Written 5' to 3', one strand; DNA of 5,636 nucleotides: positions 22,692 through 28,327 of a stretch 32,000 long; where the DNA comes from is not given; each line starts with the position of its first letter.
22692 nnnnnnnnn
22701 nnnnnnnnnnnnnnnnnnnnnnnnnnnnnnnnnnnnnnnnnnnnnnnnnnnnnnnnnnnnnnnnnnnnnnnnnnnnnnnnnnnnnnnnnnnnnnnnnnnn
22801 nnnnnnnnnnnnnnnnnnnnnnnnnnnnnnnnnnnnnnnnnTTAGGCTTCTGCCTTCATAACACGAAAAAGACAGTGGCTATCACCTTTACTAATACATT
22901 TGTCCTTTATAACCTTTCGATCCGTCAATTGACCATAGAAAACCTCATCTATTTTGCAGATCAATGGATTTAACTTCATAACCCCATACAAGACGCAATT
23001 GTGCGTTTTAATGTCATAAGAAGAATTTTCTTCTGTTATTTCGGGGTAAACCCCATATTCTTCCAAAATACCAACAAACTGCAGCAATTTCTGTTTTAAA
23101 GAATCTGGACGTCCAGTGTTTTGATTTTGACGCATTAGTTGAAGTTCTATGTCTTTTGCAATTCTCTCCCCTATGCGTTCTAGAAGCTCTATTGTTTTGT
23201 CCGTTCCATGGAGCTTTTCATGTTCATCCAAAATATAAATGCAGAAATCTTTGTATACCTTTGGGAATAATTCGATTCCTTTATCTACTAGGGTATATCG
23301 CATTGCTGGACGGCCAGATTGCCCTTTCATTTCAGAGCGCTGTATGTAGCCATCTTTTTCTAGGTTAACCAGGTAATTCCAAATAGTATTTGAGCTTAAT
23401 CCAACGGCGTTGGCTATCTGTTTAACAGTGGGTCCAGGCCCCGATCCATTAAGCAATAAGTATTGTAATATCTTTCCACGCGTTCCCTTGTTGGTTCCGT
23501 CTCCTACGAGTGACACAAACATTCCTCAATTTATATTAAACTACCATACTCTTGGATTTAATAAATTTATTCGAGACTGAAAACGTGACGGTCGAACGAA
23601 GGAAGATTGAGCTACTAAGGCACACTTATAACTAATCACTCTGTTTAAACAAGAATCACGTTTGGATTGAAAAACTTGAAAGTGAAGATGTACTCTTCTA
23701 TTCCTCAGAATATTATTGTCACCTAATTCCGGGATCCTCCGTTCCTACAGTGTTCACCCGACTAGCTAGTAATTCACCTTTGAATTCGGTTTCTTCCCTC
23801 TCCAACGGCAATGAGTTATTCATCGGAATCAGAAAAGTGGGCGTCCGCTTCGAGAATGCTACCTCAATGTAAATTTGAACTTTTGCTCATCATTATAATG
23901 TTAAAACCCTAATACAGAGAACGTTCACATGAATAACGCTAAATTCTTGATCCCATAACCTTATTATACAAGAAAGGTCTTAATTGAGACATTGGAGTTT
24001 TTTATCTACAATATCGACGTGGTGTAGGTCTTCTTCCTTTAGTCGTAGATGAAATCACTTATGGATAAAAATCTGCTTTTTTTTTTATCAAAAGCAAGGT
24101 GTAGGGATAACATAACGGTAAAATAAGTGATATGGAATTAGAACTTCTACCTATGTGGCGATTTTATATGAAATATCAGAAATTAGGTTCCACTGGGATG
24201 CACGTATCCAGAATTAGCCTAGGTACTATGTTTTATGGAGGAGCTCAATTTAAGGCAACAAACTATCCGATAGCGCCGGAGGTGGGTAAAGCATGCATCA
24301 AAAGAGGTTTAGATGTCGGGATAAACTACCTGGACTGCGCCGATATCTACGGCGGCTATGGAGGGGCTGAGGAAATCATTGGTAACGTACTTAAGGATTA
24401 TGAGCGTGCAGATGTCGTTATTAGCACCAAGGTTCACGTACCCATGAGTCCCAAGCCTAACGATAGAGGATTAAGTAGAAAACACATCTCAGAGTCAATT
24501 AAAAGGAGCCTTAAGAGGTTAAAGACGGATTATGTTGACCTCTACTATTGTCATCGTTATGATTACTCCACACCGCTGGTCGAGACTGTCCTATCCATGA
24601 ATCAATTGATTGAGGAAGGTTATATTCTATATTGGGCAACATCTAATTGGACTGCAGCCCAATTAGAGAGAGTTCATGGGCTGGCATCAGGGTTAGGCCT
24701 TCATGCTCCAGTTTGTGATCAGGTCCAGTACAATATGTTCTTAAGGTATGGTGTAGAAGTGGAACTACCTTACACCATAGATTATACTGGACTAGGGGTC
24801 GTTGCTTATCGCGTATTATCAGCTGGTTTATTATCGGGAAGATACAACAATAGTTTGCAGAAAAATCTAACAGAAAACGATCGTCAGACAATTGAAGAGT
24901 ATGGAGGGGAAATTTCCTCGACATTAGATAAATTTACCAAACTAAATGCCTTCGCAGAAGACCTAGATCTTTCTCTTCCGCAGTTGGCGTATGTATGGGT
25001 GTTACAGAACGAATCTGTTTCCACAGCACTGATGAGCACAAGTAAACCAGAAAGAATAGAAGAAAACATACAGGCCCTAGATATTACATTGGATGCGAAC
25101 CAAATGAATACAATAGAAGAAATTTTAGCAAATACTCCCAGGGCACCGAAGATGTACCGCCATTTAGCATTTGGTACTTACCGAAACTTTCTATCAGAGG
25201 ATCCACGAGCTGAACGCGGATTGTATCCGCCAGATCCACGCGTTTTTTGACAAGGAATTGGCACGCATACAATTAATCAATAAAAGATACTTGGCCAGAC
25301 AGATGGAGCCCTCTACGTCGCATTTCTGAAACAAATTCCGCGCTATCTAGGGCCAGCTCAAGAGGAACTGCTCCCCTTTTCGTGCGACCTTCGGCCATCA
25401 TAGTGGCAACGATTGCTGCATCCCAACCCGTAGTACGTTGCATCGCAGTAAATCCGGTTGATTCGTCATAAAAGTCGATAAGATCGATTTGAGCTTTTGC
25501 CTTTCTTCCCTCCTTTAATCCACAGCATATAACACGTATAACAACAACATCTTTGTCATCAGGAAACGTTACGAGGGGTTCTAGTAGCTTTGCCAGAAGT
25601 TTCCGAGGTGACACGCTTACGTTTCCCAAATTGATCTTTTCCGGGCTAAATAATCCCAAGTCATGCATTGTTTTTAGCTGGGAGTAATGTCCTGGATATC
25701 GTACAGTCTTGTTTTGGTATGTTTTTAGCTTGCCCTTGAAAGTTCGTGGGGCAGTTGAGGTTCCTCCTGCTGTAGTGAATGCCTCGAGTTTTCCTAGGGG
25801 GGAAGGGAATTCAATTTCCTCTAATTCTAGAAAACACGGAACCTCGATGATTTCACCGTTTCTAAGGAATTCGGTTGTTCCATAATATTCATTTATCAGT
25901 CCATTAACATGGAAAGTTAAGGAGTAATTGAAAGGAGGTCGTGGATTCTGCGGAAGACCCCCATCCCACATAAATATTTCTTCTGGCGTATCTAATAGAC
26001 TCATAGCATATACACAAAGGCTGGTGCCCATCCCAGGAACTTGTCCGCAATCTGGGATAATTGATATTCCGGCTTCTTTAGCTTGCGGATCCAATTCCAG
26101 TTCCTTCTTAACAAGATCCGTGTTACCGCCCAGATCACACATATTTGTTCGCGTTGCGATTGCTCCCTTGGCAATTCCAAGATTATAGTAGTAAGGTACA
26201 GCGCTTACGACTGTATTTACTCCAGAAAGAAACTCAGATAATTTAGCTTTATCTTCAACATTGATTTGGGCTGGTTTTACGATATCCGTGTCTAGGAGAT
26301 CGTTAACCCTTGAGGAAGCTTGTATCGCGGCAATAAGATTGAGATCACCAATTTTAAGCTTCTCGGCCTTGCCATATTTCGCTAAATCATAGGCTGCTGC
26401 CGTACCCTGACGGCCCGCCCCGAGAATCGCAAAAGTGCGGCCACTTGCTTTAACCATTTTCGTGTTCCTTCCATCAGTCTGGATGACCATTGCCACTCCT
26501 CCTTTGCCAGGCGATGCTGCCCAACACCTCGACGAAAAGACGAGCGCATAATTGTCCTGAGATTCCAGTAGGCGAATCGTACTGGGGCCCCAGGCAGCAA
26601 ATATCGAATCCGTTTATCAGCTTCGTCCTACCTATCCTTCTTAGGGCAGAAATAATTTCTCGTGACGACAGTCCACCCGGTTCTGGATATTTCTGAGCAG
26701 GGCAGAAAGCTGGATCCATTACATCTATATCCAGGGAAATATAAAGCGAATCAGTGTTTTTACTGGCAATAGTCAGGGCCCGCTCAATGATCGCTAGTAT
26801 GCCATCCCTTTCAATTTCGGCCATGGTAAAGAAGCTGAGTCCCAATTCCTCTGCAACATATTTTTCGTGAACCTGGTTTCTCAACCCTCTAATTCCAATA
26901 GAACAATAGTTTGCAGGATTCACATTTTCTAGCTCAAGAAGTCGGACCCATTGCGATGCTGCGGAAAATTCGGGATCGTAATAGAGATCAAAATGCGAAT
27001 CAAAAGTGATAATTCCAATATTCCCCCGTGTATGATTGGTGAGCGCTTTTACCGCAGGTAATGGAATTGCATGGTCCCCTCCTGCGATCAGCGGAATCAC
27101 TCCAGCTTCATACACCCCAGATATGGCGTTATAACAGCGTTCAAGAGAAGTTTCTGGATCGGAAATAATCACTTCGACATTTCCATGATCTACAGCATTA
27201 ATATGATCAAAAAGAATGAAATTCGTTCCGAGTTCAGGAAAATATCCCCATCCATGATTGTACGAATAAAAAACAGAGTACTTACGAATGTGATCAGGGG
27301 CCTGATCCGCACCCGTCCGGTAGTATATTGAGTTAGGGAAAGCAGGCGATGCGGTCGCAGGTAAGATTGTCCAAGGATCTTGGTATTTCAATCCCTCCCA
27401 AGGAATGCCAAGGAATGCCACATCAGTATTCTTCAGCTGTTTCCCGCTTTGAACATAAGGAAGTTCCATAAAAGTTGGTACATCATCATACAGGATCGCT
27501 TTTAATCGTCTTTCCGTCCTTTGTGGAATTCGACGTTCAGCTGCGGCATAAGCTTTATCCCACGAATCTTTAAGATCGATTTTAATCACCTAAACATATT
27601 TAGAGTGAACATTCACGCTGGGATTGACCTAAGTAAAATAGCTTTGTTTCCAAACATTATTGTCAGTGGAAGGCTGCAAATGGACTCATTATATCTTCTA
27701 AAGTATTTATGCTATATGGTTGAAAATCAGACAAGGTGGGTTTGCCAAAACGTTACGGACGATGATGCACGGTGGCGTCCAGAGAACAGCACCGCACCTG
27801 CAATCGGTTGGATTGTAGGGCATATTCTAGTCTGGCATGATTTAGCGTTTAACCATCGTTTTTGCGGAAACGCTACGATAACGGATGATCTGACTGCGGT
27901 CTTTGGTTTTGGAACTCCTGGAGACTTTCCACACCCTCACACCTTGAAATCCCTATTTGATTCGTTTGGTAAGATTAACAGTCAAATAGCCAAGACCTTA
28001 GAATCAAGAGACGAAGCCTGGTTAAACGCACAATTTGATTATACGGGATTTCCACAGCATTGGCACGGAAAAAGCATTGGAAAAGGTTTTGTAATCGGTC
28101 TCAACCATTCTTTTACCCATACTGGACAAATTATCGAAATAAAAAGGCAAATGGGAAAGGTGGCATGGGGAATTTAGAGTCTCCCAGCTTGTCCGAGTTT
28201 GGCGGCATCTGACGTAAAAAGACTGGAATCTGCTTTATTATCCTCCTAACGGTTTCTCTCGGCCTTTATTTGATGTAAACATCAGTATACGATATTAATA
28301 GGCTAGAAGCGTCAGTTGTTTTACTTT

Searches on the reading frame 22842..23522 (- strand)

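Call 5: search_protein_families(library=pfam, proteins=[window:22842-23522:-], max_evalue=0.01)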
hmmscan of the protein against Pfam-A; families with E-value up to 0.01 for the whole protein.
window:22842-23522:- (226 aa): 16 families
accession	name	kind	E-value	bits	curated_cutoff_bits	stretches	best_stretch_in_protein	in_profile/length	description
PF13412.12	HTH_24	-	8.9e-08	32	21.9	1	14-61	4-48/48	Winged helix-turn-helix DNA-binding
PF14196.11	ATC_hydrolase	-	6.6e-07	30.7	28.1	1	91-220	6-144/145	L-2-amino-thiazoline-4-carboxylic acid hydrolase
PF18546.6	MetOD1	-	8.9e-07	29.5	23.8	1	111-221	19-141/142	Methanogen output domain 1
PF01726.22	LexA_DNA_bind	-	1.6e-05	25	23.7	1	27-66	22-62/65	LexA DNA binding domain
PF04703.18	FaeA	-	2.1e-05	25.2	20.7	1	17-65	4-50/62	FaeA-like protein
PF08279.18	HTH_11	-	3.3e-05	24.1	25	1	18-59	5-44/55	HTH domain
PF09339.16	HTH_IclR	-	8e-05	22.8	22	1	24-62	12-50/52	IclR helix-turn-helix domain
PF01978.25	TrmB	-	0.00035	20.8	25.6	1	31-80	23-66/68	Sugar-specific transcriptional regulator TrmB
PF14493.12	HTH_40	-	0.0013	19.4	27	1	31-60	13-43/89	Helix-turn-helix domain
PF01047.28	MarR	-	0.0017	18.6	24.6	1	29-64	16-51/59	MarR family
PF13601.12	HTH_34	-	0.0023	18.5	27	1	30-94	14-77/80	Winged helix DNA-binding domain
PF21984.2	DnaD_N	-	0.0024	18.5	27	1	31-83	36-84/101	DnaD N-terminal domain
PF01022.26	HTH_5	-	0.0044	17.3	22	1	14-61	3-46/47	Bacterial regulatory protein, arsR family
PF13730.12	HTH_36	-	0.005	17.1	25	0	31-60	26-55/55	Helix-turn-helix domain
PF12840.13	HTH_20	-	0.0061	16.9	27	0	14-47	5-35/51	Helix-turn-helix domain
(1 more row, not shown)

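Call 62: search_protein_families(library=ncbifam, proteins=[window:22842-23522:-], max_evalue=0.1)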
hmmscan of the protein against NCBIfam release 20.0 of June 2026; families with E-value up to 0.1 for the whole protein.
window:22842-23522:- (226 aa): 20 families
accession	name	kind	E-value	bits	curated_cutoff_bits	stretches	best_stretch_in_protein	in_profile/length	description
TIGR02702.1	SufR_cyano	equivalog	8.3e-16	58.3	178.8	1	14-219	2-206/208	iron-sulfur cluster biosynthesis transcriptional regulator SufR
TIGR01884.1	cas_HTH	subfamily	6.8e-06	25.6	60.2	1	17-68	146-194/202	CRISPR-associated CARF protein Csa3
NF040939.2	trans_reg_lrs14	equivalog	1.4e-05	25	90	1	30-93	36-99/103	Lrs14 family HTH-type transcriptional regulator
TIGR00498.1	lexA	equivalog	0.00047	19.8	110.95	1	26-66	21-62/203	transcriptional repressor LexA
NF053606.1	Sta1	subfamily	0.00099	19.2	80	1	18-93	25-97/100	Sta1 family transcriptional regulator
TIGR04176.1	MarR_EPS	equivalog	0.0021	18.1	88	1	17-105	8-93/105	MarR family EPS-associated transcriptional regulator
NF010762.0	PRK14165.1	equivalog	0.0059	15.9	279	1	34-104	26-91/224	winged helix-turn-helix domain-containing protein/riboflavin kinase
NF053660.1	ORF80_fam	equivalog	0.012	15.5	95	1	15-72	4-57/70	ORF80 family leucine zipper DNA-binding protein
NF040755.1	AgaR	equivalog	0.012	14.7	260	1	15-63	8-53/256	transcriptional repressor AgaR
NF053755.1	MsvR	equivalog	0.017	14.8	220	0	193-221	207-236/236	transcriptional factor MsvR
NF050133.1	TransRegFabT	equivalog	0.018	15.3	200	1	27-97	40-107/138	fatty acid biosynthesis transcriptional regulator FabT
NF007750.0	PRK10430.1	equivalog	0.025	14.1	262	1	34-85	182-233/239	two-component system response regulator DcuR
TIGR00331.1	hrcA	equivalog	0.03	13.9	197.2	1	40-62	33-55/338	heat-inducible transcriptional repressor HrcA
NF053756.1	MreA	equivalog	0.035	13.9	100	0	31-80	32-82/110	MreA family transcriptional regulator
NF045593.1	bilirub_TF_BilQ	equivalog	0.044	13.5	125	1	18-97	32-109/135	bilirubin utilization transcriptional regulator BilQ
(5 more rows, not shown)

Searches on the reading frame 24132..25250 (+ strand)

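Call 30: search_protein_families(library=pfam, proteins=[window:24132-25250:+], max_evalue=0.001)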
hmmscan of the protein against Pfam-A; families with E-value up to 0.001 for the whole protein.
window:24132-25250:+ (372 aa): 1 family
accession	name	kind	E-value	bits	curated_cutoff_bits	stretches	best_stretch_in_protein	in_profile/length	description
PF00248.27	Aldo_ket_red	-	4e-69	233.4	24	1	33-332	2-290/291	Aldo/keto reductase family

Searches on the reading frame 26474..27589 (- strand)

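Call 30: search_protein_families(library=pfam, proteins=[window:26474-27589:-], max_evalue=0.001)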
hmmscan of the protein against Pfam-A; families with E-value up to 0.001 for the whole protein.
window:26474-27589:- (371 aa): 1 family
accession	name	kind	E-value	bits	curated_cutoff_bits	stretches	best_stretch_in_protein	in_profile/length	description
PF00491.26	Arginase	-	3.6e-60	204.3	22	1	88-356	14-279/280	Arginase family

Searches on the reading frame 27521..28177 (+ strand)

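Call 30: search_protein_families(library=pfam, proteins=[window:27521-28177:+], max_evalue=0.001)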
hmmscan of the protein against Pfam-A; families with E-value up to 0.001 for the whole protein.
window:27521-28177:+ (218 aa): 1 family
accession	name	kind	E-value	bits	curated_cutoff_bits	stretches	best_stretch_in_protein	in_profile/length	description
PF12867.12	DinB_2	-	1.5e-08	35.6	24.8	1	68-204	6-128/128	DinB superfamily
